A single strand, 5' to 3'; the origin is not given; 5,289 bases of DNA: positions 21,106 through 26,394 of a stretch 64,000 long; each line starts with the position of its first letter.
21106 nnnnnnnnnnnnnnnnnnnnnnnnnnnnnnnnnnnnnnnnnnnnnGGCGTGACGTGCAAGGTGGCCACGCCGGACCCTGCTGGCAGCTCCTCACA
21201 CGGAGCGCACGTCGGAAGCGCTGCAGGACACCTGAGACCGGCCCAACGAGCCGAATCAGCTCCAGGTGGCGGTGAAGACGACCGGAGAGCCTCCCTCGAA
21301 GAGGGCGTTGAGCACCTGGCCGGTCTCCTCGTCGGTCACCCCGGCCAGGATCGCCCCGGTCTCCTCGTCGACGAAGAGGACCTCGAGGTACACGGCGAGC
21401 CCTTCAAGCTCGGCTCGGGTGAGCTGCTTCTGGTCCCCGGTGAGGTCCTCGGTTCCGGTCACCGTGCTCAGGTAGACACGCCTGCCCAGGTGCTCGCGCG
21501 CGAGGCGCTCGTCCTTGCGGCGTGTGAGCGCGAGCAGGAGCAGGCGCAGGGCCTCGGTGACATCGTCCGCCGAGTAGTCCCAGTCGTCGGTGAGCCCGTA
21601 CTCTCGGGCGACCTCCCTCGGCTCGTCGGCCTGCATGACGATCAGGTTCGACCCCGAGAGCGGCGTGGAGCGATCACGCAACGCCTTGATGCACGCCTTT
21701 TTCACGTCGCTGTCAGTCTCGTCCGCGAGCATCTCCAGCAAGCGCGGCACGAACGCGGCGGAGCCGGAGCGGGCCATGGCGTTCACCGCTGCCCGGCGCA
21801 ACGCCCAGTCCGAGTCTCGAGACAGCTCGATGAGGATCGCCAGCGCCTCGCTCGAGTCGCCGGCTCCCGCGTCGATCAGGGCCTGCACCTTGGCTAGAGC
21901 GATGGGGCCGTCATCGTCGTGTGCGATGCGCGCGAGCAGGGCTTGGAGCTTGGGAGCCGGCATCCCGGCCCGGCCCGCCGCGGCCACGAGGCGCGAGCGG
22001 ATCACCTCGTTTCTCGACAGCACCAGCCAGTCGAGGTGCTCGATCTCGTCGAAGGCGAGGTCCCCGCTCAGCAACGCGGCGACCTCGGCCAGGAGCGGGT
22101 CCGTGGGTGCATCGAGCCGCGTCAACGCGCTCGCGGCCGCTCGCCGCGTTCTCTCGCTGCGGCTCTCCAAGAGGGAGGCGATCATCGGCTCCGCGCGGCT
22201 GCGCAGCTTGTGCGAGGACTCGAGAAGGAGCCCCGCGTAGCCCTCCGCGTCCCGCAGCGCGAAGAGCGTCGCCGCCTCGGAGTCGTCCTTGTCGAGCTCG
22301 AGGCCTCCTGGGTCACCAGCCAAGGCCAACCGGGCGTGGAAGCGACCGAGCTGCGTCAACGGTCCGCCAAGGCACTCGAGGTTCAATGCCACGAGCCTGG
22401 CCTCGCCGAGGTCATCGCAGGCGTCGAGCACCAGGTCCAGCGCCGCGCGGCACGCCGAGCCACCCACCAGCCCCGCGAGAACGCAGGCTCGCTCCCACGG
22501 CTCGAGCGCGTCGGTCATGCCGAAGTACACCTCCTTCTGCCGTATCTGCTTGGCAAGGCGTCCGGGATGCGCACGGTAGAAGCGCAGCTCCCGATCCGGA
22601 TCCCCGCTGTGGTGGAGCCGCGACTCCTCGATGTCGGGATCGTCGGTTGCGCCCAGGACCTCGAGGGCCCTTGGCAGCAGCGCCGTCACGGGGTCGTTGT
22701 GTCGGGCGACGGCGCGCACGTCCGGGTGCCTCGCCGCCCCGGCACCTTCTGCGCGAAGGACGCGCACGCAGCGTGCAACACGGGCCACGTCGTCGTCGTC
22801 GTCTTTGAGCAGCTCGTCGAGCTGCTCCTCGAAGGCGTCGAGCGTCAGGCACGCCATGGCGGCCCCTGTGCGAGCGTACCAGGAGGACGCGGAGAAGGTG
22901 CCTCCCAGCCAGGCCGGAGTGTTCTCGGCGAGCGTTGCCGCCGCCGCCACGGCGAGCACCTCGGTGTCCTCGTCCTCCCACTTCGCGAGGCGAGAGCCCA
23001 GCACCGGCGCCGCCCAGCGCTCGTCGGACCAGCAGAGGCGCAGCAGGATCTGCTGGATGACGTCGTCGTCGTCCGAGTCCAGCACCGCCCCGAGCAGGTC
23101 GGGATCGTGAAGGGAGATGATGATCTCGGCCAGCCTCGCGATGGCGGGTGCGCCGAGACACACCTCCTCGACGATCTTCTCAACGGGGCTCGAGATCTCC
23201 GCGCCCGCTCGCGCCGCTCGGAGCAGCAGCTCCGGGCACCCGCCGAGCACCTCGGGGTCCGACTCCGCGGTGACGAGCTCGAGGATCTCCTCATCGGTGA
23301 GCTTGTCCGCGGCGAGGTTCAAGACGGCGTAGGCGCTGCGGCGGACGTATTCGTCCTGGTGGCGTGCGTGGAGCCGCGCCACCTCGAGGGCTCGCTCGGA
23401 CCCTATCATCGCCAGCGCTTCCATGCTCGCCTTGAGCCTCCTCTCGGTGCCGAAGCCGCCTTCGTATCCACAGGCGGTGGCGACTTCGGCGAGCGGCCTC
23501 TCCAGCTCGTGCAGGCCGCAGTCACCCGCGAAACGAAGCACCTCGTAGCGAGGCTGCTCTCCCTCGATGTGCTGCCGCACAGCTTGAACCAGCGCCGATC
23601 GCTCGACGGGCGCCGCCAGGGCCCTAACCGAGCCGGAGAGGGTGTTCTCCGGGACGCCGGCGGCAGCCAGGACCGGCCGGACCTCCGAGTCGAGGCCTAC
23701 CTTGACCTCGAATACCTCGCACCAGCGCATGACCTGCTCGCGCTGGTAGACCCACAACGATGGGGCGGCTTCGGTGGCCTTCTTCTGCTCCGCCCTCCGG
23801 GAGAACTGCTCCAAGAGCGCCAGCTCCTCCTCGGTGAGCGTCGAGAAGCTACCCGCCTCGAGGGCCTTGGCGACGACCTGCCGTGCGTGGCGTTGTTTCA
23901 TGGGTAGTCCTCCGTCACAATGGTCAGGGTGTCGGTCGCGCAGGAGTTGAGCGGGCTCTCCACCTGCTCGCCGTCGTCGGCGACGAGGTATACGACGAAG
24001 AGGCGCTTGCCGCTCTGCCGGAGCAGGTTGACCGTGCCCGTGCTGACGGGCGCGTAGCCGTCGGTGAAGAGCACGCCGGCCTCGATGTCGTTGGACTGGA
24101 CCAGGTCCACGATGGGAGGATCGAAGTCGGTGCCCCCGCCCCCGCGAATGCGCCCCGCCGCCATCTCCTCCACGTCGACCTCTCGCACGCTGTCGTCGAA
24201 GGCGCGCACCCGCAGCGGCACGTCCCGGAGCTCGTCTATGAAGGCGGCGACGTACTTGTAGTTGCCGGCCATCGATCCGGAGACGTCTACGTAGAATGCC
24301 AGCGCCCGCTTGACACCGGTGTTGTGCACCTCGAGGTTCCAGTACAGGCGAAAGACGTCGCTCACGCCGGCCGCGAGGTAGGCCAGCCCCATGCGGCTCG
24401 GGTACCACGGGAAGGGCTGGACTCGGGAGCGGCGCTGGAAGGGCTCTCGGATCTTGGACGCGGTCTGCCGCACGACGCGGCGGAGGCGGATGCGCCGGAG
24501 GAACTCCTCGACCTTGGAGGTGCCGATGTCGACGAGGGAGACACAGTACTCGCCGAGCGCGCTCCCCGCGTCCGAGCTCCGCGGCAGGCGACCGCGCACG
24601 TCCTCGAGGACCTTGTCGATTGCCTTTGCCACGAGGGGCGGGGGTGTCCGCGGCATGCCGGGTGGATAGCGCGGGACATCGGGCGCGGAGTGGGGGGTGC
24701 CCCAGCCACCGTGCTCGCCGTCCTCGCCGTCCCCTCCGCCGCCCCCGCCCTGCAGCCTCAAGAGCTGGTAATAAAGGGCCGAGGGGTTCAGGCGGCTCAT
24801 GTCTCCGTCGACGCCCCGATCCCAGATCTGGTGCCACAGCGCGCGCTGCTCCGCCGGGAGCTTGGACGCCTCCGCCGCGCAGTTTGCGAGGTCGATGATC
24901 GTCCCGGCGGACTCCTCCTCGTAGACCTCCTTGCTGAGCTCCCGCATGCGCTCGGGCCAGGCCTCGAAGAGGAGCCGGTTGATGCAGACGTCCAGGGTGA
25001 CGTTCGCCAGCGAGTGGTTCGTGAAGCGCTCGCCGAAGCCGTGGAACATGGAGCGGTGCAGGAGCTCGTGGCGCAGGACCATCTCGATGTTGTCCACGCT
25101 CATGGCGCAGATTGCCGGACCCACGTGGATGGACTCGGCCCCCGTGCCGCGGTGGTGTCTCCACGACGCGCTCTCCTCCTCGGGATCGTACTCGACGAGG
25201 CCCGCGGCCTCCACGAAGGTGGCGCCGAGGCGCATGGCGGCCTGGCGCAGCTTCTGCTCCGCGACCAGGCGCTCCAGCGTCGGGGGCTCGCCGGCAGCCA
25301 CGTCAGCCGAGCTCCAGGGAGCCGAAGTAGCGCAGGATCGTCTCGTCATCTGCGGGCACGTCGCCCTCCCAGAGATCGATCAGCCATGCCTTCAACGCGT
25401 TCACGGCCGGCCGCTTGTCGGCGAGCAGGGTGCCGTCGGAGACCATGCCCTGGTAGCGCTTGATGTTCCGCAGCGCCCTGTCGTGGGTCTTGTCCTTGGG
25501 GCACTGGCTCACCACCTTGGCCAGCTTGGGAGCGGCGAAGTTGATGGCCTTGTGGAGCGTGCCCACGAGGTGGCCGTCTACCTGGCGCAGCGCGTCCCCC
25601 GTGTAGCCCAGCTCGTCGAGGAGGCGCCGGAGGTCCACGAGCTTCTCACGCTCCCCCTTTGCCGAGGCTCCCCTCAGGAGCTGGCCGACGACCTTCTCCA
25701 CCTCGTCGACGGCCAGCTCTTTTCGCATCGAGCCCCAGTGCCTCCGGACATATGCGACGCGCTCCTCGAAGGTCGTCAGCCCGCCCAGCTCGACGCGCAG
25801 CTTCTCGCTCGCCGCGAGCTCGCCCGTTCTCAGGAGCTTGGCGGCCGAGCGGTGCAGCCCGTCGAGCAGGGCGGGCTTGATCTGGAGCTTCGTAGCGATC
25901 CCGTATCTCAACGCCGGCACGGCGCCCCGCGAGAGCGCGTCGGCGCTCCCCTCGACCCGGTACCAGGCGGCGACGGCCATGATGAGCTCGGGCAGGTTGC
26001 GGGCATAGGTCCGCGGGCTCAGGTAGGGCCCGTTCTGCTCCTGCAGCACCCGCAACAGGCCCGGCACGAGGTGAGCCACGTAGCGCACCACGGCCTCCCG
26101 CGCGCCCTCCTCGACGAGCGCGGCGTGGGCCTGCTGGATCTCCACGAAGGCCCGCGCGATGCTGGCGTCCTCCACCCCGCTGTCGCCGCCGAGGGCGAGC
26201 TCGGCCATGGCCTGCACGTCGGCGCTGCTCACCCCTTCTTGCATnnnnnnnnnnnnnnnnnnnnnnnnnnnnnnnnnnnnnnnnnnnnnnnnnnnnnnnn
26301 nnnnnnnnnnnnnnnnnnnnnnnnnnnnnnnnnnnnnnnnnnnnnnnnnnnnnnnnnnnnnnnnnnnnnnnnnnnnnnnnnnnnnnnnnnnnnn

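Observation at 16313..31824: Six-gene MoxR/vWA operon with two AAA+/vWA pairs, a HEAT protein and a giant kinase-containing protein, resembling a vWA-MoxR ternary conflict system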

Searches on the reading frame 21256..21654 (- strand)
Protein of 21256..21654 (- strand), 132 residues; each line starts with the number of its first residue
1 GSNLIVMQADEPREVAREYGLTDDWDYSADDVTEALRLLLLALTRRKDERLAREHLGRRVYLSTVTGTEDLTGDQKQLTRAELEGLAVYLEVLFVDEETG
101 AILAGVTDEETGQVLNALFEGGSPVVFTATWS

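Call 53: search_protein_families(library=pfam, proteins=[window:21256-21654:-], max_evalue=1)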
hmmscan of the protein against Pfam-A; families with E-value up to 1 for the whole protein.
window:21256-21654:- (132 aa): 0 families

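Call 71: search_protein_representatives(protein=window:21256-21654:-)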
Query: 132 residues. Proteins with E-value up to 0.001 (for the whole library): 50; up to 1e-10: 32; up to 1e-30: 0. The best 50 are listed.
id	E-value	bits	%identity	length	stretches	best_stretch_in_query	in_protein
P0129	4.6e-24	101.2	45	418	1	3-132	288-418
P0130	8.2e-24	100.4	49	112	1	22-132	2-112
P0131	1.1e-23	100.0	45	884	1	4-132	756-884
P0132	1.8e-22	96.1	42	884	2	3-132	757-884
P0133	4.1e-22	94.9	47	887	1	4-132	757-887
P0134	5.2e-21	91.3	-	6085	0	-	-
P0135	2.7e-20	89.0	39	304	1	2-132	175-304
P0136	3.1e-20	88.8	44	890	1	4-132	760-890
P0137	3.9e-20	88.5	43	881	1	3-132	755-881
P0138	5.3e-20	88.1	38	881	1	4-132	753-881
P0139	5.1e-19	84.9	43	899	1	5-131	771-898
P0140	7.1e-19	84.5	42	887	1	3-131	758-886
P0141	7.5e-19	84.4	41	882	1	3-132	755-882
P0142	1.9e-17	79.8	39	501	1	4-132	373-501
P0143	1.1e-16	77.4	40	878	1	2-132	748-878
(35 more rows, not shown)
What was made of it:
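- It is rare and nearly always at the extreme C-terminus (call 71).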

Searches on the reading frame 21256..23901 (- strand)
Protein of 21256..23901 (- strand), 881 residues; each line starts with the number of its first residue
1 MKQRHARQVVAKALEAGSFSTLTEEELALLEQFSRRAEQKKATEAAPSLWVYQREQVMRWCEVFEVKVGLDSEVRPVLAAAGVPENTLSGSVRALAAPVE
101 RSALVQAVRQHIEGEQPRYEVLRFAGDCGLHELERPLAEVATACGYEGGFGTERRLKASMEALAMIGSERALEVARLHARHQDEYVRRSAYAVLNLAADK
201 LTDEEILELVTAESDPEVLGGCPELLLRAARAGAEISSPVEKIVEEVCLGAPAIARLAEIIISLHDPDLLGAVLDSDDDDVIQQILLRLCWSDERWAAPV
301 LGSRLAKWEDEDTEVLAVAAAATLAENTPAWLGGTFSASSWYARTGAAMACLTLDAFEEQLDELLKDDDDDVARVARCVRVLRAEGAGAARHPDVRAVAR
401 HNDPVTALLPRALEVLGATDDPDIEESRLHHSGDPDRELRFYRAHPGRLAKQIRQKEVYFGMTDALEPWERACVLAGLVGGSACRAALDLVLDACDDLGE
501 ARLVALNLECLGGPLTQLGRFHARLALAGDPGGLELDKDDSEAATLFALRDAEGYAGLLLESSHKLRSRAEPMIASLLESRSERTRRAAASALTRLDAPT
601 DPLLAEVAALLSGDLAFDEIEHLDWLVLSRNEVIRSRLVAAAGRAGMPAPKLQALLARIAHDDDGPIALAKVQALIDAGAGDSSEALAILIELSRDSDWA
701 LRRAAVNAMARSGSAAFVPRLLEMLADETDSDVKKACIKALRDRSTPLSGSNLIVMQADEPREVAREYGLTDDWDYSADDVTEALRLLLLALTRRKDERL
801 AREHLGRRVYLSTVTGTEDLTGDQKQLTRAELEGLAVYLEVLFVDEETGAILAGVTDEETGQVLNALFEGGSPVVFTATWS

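Call 4: search_protein_families(library=pfam, proteins=[window:21256-23901:-], max_evalue=0.01)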
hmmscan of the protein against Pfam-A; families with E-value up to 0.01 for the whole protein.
window:21256-23901:- (881 aa): 3 families
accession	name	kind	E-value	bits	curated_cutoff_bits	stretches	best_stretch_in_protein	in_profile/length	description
PF13646.12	HEAT_2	-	5.2e-16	59.2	27.7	1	653-742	2-88/88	HEAT repeats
PF02985.28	HEAT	-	2.1e-05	24.8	23.5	0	687-710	2-25/31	HEAT repeat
PF13513.12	HEAT_EZ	-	0.0073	17.3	27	0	699-741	1-52/55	HEAT-like repeat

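Call 5: search_protein_families(library=padloc, proteins=[window:21256-23901:-], max_evalue=0.01)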
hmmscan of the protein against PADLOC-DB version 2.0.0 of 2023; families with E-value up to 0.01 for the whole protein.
window:21256-23901:- (881 aa): 0 families

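Call 35: search_protein_families(library=ncbifam, proteins=[window:21256-23901:-], max_evalue=0.01)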
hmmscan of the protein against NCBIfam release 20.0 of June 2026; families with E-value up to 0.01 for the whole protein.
window:21256-23901:- (881 aa): 2 families
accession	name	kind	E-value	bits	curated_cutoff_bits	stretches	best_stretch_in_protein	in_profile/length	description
NF010374.0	PRK13800.1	equivalog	3.9e-05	22.1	1196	1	637-744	760-866/898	fumarate reductase/succinate dehydrogenase flavoprotein subunit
NF045915.1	PhycobilmeDegNblB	equivalog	0.0031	17.1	300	1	630-734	111-209/214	phycobilisome degradation protein NblB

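Call 85: search_protein_families(library=phrogs, proteins=[window:21256-23901:-], max_evalue=0.001)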
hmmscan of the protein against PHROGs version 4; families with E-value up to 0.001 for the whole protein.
window:21256-23901:- (881 aa): 0 families

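Call 91: predict_structure(alignment_id=A3)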
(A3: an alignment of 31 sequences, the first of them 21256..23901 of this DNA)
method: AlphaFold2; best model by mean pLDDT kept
length: 881 residues; sequences in the alignment: 31
mean_pLDDT: 88.8   pTM: 0.75
mean pLDDT of the five models: 88.8, 87.9, 87.4, 85.6, 85.4
residues with pLDDT >= 90: 539; 70-90: 298; 50-70: 34; < 50: 10
segments of 3 or more residues with pLDDT < 50: 38-43, 460-462
pLDDT, mean of each block of 10 residues (from residue 1): 79 78 83 63 74 92 84 93 89 92 97 91 96 97 80 94 96 95 94 94 95 93 93 93 91 90 95 93 94 94 89 94 89 92 95 93 95 94 87 85 81 85 81 86 94 75 69 94 95 90 95 93 87 80 88 83 88 92 91 91 95 91 92 92 86 84 80 87 85 91 92 86 90 92 67 87 91 87 93 95 95 77 79 95 90 95 90 90 84
secondary structure, 60 per line:
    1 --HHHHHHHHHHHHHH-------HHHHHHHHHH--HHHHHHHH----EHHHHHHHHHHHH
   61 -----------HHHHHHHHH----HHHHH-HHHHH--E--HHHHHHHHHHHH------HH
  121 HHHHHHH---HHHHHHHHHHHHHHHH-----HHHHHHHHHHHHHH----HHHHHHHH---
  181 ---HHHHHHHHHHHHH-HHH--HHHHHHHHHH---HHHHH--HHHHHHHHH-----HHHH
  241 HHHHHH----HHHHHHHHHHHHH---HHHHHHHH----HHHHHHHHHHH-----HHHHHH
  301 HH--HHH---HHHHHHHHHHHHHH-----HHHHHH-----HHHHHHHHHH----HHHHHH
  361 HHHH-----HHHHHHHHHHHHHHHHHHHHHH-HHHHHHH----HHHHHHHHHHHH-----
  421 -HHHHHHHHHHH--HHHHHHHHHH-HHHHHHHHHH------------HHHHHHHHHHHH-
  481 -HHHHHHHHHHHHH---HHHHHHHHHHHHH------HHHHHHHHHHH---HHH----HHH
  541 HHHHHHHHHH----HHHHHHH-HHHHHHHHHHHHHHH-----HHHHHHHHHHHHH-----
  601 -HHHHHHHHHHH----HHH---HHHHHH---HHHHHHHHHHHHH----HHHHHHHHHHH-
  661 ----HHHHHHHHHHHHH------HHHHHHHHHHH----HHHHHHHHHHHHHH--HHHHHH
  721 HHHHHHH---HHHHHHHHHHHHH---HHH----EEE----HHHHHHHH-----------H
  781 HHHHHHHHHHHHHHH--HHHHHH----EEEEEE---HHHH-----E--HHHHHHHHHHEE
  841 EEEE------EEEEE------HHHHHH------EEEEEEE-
elements in order (helices of 4 or more, strands of 3 or more residues): H3-16 H24-33 H36-43 H49-60 H72-80 H85-89 H91-95 H101-112 H119-127 H131-146 H152-165 H170-177 H184-196 H203-212 H216-220 H223-231 H237-246 H251-263 H267-274 H279-289 H295-302 H311-324 H330-335 H341-350 H355-364 H370-391 H393-399 H404-415 H422-432 H435-444 H446-455 H468-479 H482-494 H498-510 H517-527 H538-550 H555-561 H563-577 H583-595 H602-612 H623-628 H632-644 H649-659 H665-677 H684-694 H699-712 H715-727 H731-743 E754-756 H761-768 H780-795 H798-803 E808-813 H817-820 H829-838 E839-844 E851-855 H862-867 E874-880
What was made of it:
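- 21256..23901 (-): HEAT-solenoid protein (881 aa), the conserved third gene of the triad. Solenoid at residues 1-745, plus a C-terminal alpha/beta domain (residues about 750-881, 21256-21654). Model pLDDT 88.8 (call 91).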

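Call 95: fold_search(model_id=the predicted structure, library=pdb)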
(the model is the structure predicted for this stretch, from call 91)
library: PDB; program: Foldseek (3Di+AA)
matches with E <= 10: 1151; with E <= 0.001: 109
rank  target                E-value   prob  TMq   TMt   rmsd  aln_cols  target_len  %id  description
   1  3w3t                  2.7e-06  1.00  0.20  0.18  36.9      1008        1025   11  Crystal structure of Kap121p (released 2013-04-10)
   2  3w3v                  4.3e-06  1.00  0.19  0.17  36.9      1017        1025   12  Crystal structure of Kap121p mutant D353K/E396K/D438K (released 2013-04-10)
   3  7abh_u                5.8e-06  1.00  0.19  0.18  34.2       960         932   11  Human pre-Bact-2 spliceosome (SF3b/U2 snRNP portion) (released 2020-12-09)
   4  7q4o_A                6.2e-06  1.00  0.19  0.19  31.8       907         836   11  Substrate-bound A-like U2 snRNP (released 2022-03-30)
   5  3ea5_D                9.7e-06  1.00  0.21  0.21  31.8       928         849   13  Kap95p Binding Induces the Switch Loops of RanGDP to adopt the GTP-bound Conformation: Implications for Nuclear Import (released 2008-10-21)
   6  7z8v_D                1.3e-05  1.00  0.24  0.19  26.5       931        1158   10  CAND1-SCF-SKP2 (SKP1deldel) CAND1 engaged SCF rocked (released 2023-04-19)
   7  9k1y_C                1.3e-05  1.00  0.15  0.16  31.5       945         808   11  Structure of the SF3B core, harboring the R625H mutation in SF3B1, in complex with intron-U2 snRNA (released 2025-09-03)
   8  2bku_B                1.4e-05  1.00  0.21  0.22  31.6       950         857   13  Kap95p:RanGTP complex (released 2005-05-04)
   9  7zbz_D                1.5e-05  1.00  0.24  0.19  26.9       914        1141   11  CAND1 delhairpin-SCF-SKP2 CAND1 partly engaged SCF partly rocked (released 2023-04-19)
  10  4xri                  1.6e-05  1.00  0.21  0.21  33.8       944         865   13  Crystal Structure of Importin Beta in an Ammonium Sulfate Condition (released 2016-01-27)
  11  3w3w_A                1.7e-05  1.00  0.20  0.18  35.9      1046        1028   11  Crystal structure of Kap121p bound to Ste12p (released 2013-04-10)
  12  7onb_C                1.8e-05  1.00  0.17  0.18  32.5       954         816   12  Structure of the U2 5' module of the A3'-SSA complex (released 2021-08-04)
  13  2pf4_B                1.9e-05  1.00  0.16  0.23  20.9       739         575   13  Crystal structure of the full-length simian virus 40 small t antigen complexed with the protein phosphatase 2A Aalpha  (released 2007-08-07)
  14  2qmr_D                2.4e-05  1.00  0.23  0.24  35.2       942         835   12  Karyopherin beta2/transportin (released 2007-10-30)
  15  7q3l_A                2.4e-05  1.00  0.18  0.19  25.4       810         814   11  Human 17S U2 snRNP 5' domain (released 2022-03-30)
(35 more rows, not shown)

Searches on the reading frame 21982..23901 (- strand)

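Call 53: search_protein_families(library=pfam, proteins=[window:21982-23901:-], max_evalue=1)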
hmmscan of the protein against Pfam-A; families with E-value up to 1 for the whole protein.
window:21982-23901:- (640 aa): 3 families
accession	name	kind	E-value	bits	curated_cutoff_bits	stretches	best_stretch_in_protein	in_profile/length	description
PF13646.12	HEAT_2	-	0.00011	22.9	27.7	2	568-604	30-67/88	HEAT repeats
PF00514.29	Arm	-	0.43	11.1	20.6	1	572-596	15-39/41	Armadillo/beta-catenin-like repeat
PF03130.22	HEAT_PBS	-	0.54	11.5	20.9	0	158-173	4-19/27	PBS lyase HEAT-like repeat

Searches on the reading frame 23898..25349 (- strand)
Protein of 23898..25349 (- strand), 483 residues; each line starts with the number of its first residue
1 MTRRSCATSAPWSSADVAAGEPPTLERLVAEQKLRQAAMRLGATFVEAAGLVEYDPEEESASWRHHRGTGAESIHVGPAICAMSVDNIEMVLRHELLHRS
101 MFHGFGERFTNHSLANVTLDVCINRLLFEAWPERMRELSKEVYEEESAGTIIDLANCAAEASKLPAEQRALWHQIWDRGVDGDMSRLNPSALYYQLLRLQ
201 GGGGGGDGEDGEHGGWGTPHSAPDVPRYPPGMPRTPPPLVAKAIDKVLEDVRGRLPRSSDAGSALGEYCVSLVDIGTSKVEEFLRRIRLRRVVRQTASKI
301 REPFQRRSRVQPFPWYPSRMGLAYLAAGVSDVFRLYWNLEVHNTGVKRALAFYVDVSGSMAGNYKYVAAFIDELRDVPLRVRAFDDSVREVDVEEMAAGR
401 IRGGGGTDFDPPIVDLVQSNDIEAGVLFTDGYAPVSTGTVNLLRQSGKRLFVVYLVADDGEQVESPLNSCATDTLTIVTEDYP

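Call 4: search_protein_families(library=pfam, proteins=[window:23898-25349:-], max_evalue=0.01)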
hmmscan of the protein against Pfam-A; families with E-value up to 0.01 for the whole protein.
window:23898-25349:- (483 aa): 1 family
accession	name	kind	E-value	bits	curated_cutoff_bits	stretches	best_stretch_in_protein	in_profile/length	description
PF09967.15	DUF2201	-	0.0016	19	26.4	1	350-434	1-93/123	VWA-like domain (DUF2201)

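Call 5: search_protein_families(library=padloc, proteins=[window:23898-25349:-], max_evalue=0.01)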
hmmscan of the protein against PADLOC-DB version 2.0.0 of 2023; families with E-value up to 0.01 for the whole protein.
window:23898-25349:- (483 aa): 0 families

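Call 35: search_protein_families(library=ncbifam, proteins=[window:23898-25301:-], max_evalue=0.01)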
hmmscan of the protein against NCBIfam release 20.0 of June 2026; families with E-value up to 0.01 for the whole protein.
window:23898-25301:- (467 aa): 0 families

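Call 47: search_protein_families(library=pfam, alignment_id=A2, max_evalue=0.1)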
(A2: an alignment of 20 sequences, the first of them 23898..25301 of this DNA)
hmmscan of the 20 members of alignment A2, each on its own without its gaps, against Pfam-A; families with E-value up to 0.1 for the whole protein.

A. member 1, window:23898-25301:- (467 aa): 3 families
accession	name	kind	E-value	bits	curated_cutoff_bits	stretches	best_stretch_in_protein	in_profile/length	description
PF09967.15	DUF2201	-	0.0015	19.1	26.4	1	334-418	1-93/123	VWA-like domain (DUF2201)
PF13203.12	DUF2201_N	-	0.047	13.7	23.2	1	54-114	41-102/271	Putative metallopeptidase domain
PF10386.15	DUF2441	-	0.068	13.6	25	0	275-317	45-87/141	Protein of unknown function (DUF2441)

B. families by the number of members that match (of 20 scanned): 8 families
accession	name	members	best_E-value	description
PF13203.12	DUF2201_N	14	4.7e-07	Putative metallopeptidase domain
PF09967.15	DUF2201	9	0.00069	VWA-like domain (DUF2201)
PF05762.20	VWA_CoxE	8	0.0002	VWA domain containing CoxE-like protein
PF10263.15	SprT-like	4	0.0032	SprT-like family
PF03682.18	UPF0158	1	0.022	Uncharacterised protein family (UPF0158)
PF03664.19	Glyco_hydro_62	1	0.041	Glycosyl hydrolase family 62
PF10386.15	DUF2441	1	0.068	Protein of unknown function (DUF2441)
PF22254.1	TFA2_E-tether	1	0.079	Tfa2 E-tether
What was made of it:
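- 23898..25301 (-): vWA1 (467 aa): N-terminal zincin-like HExxH domain (HELLH at 25056-25070), a linker, and a C-terminal vWA with MIDAS DxSxS (24273-24287). Second gene of the triad. DUF2201_N is hit by 14/20 members, DUF2201 by 9/20, VWA_CoxE by 8/20 (call 47).
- Closest known: Pfam DUF2201_N + DUF2201. Same: The vWA1 family hits these models: 14/20 and 9/20 members (call 47).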

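Call 48: search_solved_structures(query=A2, max_evalue=1)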
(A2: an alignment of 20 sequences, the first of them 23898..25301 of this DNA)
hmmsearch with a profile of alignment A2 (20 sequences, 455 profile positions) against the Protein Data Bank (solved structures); distinct sequences matched with E-value up to 1: 5.
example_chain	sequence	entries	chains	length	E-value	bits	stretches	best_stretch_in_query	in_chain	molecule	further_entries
1fyh_A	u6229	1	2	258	0.0074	18.3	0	157-240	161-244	Interferon gamma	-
1eku_A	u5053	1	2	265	0.0095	17.9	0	157-247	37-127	Interferon gamma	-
4qhi_A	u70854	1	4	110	0.056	15.4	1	44-81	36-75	Uncharacterized protein MJ1213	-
4qhj_A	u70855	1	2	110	0.08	14.9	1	51-81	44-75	Uncharacterized protein MJ1213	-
4qhf_A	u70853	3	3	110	0.084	14.8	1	51-81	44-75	Uncharacterized protein MJ1213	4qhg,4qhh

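Call 85: search_protein_families(library=phrogs, proteins=[window:23898-25301:-], max_evalue=0.001)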
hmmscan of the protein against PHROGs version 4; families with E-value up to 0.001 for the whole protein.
window:23898-25301:- (467 aa): 1 family
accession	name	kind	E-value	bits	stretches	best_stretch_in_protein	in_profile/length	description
phrog_1314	-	DNA, RNA and nucleotide metabolism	1.3e-12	48.5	1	332-419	264-360/394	HNH endonuclease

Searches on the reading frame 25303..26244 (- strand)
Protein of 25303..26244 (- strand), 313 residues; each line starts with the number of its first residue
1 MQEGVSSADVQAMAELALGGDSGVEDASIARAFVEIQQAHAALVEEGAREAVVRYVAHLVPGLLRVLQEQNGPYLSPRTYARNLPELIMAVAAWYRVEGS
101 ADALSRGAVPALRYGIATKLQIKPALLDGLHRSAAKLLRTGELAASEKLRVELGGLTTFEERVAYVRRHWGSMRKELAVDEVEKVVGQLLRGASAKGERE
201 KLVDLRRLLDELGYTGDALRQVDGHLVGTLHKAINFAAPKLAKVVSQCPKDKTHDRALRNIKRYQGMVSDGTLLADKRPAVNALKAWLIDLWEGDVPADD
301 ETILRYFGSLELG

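Call 53: search_protein_families(library=pfam, proteins=[window:25303-26244:-], max_evalue=1)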
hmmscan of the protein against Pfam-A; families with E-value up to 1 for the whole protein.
window:25303-26244:- (313 aa): 2 families
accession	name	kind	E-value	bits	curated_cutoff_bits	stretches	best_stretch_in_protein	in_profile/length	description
PF24794.1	Duc1_FFAT_like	-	0.13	12.4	25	1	295-312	2-21/26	Duc1 FFAT-like motif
PF18913.5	FBPase_C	-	0.26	11.6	27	1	37-83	19-66/127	Fructose-1-6-bisphosphatase, C-terminal domain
